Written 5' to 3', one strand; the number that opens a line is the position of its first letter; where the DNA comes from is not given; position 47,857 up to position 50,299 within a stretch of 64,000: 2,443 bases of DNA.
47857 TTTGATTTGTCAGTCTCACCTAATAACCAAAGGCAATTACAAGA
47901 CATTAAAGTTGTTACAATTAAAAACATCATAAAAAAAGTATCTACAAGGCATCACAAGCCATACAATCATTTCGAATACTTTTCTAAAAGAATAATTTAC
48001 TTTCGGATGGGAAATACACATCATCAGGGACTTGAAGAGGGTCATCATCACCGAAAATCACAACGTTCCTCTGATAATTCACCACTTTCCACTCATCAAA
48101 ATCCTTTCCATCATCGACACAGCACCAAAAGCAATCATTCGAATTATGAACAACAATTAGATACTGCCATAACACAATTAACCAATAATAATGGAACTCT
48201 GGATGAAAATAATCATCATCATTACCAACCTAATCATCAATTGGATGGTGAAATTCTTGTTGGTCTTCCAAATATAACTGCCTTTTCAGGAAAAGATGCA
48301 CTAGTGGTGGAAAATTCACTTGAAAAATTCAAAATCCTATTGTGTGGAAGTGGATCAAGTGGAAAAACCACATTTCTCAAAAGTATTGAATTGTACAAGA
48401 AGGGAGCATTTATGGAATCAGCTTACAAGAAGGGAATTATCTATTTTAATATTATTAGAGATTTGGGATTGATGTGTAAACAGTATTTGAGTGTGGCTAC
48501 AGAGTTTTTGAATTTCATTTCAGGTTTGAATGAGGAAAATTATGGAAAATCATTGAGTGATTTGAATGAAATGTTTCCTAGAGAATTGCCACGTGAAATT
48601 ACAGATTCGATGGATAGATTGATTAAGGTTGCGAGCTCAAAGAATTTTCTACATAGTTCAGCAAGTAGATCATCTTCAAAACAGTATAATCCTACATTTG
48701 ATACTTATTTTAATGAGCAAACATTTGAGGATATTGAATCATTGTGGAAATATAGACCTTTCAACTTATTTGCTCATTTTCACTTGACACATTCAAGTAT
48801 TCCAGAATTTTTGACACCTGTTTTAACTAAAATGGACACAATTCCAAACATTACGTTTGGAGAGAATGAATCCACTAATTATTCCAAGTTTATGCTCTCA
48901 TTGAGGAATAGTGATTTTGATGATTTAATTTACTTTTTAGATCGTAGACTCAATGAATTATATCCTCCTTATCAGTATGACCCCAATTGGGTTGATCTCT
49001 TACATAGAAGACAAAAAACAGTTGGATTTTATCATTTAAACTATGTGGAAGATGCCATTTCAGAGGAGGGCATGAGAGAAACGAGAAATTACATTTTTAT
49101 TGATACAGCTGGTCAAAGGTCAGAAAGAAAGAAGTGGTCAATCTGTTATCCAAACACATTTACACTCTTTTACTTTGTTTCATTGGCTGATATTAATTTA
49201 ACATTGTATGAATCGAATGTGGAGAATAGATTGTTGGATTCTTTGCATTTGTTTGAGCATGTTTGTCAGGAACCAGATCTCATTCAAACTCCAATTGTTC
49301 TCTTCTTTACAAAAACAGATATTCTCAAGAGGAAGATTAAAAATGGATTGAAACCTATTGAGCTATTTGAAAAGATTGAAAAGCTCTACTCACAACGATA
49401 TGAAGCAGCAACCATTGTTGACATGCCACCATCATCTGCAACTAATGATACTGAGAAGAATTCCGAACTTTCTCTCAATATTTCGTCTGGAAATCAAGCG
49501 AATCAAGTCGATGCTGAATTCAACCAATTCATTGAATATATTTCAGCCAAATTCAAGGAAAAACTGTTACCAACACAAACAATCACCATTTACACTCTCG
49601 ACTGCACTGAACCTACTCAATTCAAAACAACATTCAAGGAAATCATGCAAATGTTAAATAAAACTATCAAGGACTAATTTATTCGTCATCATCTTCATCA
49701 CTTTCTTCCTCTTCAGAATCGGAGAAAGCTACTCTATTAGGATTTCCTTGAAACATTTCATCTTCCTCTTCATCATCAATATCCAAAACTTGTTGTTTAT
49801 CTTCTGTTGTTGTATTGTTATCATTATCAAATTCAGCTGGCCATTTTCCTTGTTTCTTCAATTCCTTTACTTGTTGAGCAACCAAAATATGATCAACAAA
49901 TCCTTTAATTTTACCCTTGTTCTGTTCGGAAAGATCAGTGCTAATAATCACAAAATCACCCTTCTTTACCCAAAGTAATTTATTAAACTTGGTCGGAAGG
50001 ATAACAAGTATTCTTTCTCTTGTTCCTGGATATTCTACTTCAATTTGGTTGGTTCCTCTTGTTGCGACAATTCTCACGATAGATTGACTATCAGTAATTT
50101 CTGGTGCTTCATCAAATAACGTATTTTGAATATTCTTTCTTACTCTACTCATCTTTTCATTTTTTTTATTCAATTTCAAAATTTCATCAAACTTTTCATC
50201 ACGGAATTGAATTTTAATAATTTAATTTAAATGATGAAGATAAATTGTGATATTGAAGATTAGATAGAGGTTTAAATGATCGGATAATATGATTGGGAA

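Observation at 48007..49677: G-alpha-like protein with non-canonical nucleotide-binding motifs (DTAGQ for DVGGQ, TKTD for NKKD)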

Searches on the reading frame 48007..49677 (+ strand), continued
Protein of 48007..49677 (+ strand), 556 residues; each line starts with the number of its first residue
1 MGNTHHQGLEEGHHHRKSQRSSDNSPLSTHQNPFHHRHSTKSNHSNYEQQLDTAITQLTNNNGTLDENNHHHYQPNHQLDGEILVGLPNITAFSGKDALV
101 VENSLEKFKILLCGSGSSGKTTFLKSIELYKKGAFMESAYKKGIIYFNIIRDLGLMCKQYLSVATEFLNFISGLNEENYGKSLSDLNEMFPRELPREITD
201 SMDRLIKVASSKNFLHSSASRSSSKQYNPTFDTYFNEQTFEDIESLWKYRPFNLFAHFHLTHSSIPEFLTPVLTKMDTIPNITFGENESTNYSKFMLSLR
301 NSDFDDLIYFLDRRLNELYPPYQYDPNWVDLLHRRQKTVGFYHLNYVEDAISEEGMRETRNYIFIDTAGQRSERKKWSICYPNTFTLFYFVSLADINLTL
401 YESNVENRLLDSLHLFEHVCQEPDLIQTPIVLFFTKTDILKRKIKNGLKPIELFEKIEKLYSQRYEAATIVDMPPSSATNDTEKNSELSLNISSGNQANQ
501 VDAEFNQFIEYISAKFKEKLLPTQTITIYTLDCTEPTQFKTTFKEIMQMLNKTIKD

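Call 32: fold_search(model_id=the predicted structure, library=pdb)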
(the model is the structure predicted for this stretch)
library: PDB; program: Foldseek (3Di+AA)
matches with E <= 10: 1631; with E <= 0.001: 957
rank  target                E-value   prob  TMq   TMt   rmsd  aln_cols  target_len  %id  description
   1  2xtz_A                4.0e-17  1.00  0.48  0.75   9.5       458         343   18  Crystal structure of the G alpha protein AtGPA1 from Arabidopsis thaliana (released 2011-02-16)
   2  4qj3_A                4.6e-17  1.00  0.46  0.79   7.5       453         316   19  Structure of a fragment of human phospholipase C-beta3 delta472-559, in complex with Galphaq (released 2014-10-22)
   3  8vga_A                5.1e-17  1.00  0.50  0.81   6.2       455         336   18  Crystal Structure of Guanine Nucleotide-Binding Protein (G Protein) Alpha-1 Subunit from Selaginella moellendorffii in (released 2024-11-06)
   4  8vga_B                5.4e-17  1.00  0.48  0.77   7.1       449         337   18  Crystal Structure of Guanine Nucleotide-Binding Protein (G Protein) Alpha-1 Subunit from Selaginella moellendorffii in (released 2024-11-06)
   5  1shz_D                6.0e-17  1.00  0.49  0.81   5.3       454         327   18  Crystal Structure of the p115RhoGEF rgRGS Domain in A Complex with Galpha(13):Galpha(i1) Chimera (released 2005-01-18)
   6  9u3p_B                6.0e-17  1.00  0.46  0.73  11.3       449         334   16  Cryo-EM structure of human AC9-Gs complex (soluble domain) (released 2025-06-11)
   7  8htg_B                1.5e-16  1.00  0.47  0.75   9.4       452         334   18  Crystal structure of Golf in complex with GTP-gamma S and Mg (released 2023-12-20)
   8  1shz_A                1.6e-16  1.00  0.49  0.80   5.2       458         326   18  Crystal Structure of the p115RhoGEF rgRGS Domain in A Complex with Galpha(13):Galpha(i1) Chimera (released 2005-01-18)
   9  1fqk_A                1.6e-16  1.00  0.47  0.79   7.0       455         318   19  CRYSTAL STRUCTURE OF THE HETERODIMERIC COMPLEX OF THE RGS DOMAIN OF RGS9, AND THE GT/I1 CHIMERA ALPHA SUBUNIT [(RGS9)- (released 2001-02-28)
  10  4gnk_A                1.9e-16  1.00  0.49  0.79   5.7       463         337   17  Crystal structure of Galphaq in complex with full-length human PLCbeta3 (released 2013-02-06)
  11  6m8h                  1.9e-16  1.00  0.46  0.78   6.4       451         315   18  Crystal Structure of the R208Q mutant of G(i) subunit alpha-1 (released 2019-08-21)
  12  1got_A                2.0e-16  1.00  0.47  0.75   7.1       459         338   19  HETEROTRIMERIC COMPLEX OF A GT-ALPHA/GI-ALPHA CHIMERA AND THE GT-BETA-GAMMA SUBUNITS (released 1997-03-12)
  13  4gnk_C                2.3e-16  1.00  0.49  0.83   5.4       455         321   17  Crystal structure of Galphaq in complex with full-length human PLCbeta3 (released 2013-02-06)
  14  8buz_B                2.4e-16  1.00  0.48  0.77   8.9       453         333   17  Structure of Adenylyl cyclase 8 bound to stimulatory G-protein, Ca2+/Calmodulin, Forskolin and MANT-GTP (released 2023-12-13)
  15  1gfi                  2.7e-16  1.00  0.45  0.76   6.4       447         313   17  STRUCTURES OF ACTIVE CONFORMATIONS OF GI ALPHA 1 AND THE MECHANISM OF GTP HYDROLYSIS (released 1995-03-31)
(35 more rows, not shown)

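Call 33: list_cluster_members(proteins=[window:48007-49674:+, window:49682-50149:-, window:45576-47666:-, window:1844-4228:-, window:19235-22213:+, window:59345-61327:-, window:61809-63929:-, window:26634-28523:-])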
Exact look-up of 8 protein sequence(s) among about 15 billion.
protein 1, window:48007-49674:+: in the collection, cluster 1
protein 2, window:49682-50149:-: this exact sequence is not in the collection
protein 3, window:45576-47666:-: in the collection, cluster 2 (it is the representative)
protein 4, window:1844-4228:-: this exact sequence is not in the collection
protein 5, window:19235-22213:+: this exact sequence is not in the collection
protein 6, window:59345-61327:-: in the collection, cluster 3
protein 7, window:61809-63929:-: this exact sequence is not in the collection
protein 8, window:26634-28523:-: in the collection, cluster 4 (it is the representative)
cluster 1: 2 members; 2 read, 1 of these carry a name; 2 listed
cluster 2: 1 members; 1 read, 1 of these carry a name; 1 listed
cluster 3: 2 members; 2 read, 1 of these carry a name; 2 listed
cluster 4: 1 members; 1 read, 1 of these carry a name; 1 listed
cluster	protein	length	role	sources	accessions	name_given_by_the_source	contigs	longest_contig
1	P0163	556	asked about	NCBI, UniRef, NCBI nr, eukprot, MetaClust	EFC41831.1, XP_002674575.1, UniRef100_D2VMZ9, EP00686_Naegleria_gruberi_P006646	G-protein alpha subunit [Naegleria gruberi] | G-protein alpha subunit n=1 Tax=Naegleria gruberi TaxID=5762 RepID=D2VMZ9_NAEGR | XP_002674575.1 G-protein alpha subunit [Naegleria gruberi strain NEG-M]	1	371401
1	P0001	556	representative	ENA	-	-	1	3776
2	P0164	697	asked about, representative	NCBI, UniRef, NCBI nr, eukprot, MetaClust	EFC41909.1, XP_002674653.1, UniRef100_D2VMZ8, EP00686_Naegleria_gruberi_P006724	predicted protein [Naegleria gruberi] | Predicted protein n=1 Tax=Naegleria gruberi TaxID=5762 RepID=D2VMZ8_NAEGR | uncharacterized protein NAEGRDRAFT_50892 [Naegleria gruberi]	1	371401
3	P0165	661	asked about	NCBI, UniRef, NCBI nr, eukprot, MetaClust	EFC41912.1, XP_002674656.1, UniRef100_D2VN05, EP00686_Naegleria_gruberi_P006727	predicted protein [Naegleria gruberi] | Predicted protein n=1 Tax=Naegleria gruberi TaxID=5762 RepID=D2VN05_NAEGR | uncharacterized protein NAEGRDRAFT_50897 [Naegleria gruberi]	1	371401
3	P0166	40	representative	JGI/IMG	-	-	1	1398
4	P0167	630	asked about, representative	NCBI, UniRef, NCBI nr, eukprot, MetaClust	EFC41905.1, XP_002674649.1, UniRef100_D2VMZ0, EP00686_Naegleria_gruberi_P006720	predicted protein [Naegleria gruberi] | Predicted protein n=1 Tax=Naegleria gruberi TaxID=5762 RepID=D2VMZ0_NAEGR | uncharacterized protein NAEGRDRAFT_70312 [Naegleria gruberi]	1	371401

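Call 44: list_cluster_members(proteins=[P0074, P0091, P0041, P0092, P0004, P0006])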
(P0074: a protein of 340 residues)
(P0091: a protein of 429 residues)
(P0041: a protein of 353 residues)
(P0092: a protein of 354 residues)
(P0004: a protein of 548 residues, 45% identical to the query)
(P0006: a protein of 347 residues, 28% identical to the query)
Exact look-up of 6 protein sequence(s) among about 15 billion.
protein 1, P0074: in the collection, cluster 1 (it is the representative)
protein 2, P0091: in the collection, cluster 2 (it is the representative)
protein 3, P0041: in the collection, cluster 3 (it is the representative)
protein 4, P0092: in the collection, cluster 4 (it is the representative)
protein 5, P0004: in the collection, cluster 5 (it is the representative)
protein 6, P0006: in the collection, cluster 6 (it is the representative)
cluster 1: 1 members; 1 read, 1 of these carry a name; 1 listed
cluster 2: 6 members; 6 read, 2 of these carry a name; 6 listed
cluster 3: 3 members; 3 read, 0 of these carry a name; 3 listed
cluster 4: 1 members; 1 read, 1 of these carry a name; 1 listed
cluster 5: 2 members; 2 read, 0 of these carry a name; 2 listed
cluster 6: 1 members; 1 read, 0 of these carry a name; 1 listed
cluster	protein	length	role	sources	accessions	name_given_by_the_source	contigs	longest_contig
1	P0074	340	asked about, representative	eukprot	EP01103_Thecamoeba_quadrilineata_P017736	TRINITY_DN6431_c0_g1_i1.p1 TRINITY_DN6431_c0_g1~~TRINITY_DN6431_c0_g1_i1.p1 ORF ...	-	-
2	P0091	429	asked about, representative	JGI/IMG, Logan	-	-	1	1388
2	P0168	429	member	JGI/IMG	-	guanine nucleotide-binding protein G(i) subunit alpha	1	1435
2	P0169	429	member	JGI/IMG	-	guanine nucleotide-binding protein G(i) subunit alpha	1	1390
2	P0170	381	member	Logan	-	-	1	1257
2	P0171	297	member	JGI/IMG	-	-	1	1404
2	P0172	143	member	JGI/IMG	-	-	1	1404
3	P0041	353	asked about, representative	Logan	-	-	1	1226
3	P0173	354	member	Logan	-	-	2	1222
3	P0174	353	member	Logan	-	-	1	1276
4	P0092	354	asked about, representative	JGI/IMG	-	guanine nucleotide-binding protein subunit alpha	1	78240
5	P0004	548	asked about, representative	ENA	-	-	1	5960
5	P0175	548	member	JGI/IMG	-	-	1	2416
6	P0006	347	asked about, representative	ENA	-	-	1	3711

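Call 56: find_encoding_contigs(protein=P0003, flank=4000, max_places=2)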
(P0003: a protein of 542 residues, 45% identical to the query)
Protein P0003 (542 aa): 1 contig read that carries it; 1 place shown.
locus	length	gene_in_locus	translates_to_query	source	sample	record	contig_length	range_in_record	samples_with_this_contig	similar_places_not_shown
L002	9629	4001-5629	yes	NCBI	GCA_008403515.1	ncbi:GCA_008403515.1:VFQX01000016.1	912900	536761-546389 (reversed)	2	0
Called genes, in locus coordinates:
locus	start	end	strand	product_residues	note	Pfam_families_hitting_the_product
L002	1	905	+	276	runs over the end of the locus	PF00106:adh_short, PF08659:KR, PF23441:SDR (weak), PF13561:adh_short_C2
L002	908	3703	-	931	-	-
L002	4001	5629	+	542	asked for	PF00503:G-alpha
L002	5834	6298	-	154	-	PF01176:eIF-1a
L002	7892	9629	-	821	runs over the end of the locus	PF00071:Ras, PF08477:Roc, PF13606:Ank_3 (faint), PF12796:Ank_2, PF00023:Ank (faint), PF13637:Ank_4 (weak), PF00071:Ras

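Call 57: find_encoding_contigs(protein=P0002, flank=4000, max_places=2)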
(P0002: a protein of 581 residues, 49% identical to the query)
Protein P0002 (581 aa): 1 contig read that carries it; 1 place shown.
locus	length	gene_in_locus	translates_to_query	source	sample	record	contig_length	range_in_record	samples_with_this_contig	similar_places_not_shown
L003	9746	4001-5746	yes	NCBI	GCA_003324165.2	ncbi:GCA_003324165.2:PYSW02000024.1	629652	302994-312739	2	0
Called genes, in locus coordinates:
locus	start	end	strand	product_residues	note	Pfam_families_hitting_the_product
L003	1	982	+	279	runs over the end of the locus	PF00106:adh_short, PF08659:KR (weak), PF23441:SDR, PF13561:adh_short_C2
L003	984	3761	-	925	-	PF13475:DUF4116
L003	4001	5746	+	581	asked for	PF00503:G-alpha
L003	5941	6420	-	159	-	PF01176:eIF-1a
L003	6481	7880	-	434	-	-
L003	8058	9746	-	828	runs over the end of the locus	PF00025:Arf (faint), PF00071:Ras, PF08477:Roc, PF13606:Ank_3 (faint), PF13637:Ank_4 (faint), PF13857:Ank_5 (faint), PF12796:Ank_2, PF00071:Ras, +1 more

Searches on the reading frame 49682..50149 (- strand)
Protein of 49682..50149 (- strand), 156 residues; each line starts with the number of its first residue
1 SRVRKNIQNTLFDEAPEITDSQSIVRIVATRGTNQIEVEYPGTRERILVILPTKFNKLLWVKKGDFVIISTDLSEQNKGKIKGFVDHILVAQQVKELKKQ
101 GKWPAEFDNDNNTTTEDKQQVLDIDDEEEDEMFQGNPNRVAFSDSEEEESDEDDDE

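Call 42: search_protein_families(library=pfam, proteins=[window:49682-50149:-], max_evalue=0.001)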
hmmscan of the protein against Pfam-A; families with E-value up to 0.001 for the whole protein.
window:49682-50149:- (156 aa): 1 family
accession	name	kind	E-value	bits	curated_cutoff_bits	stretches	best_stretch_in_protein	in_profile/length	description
PF01176.25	eIF-1a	-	1.7e-12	47.2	30.2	1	22-81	2-61/64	Translation initiation factor 1A / IF-1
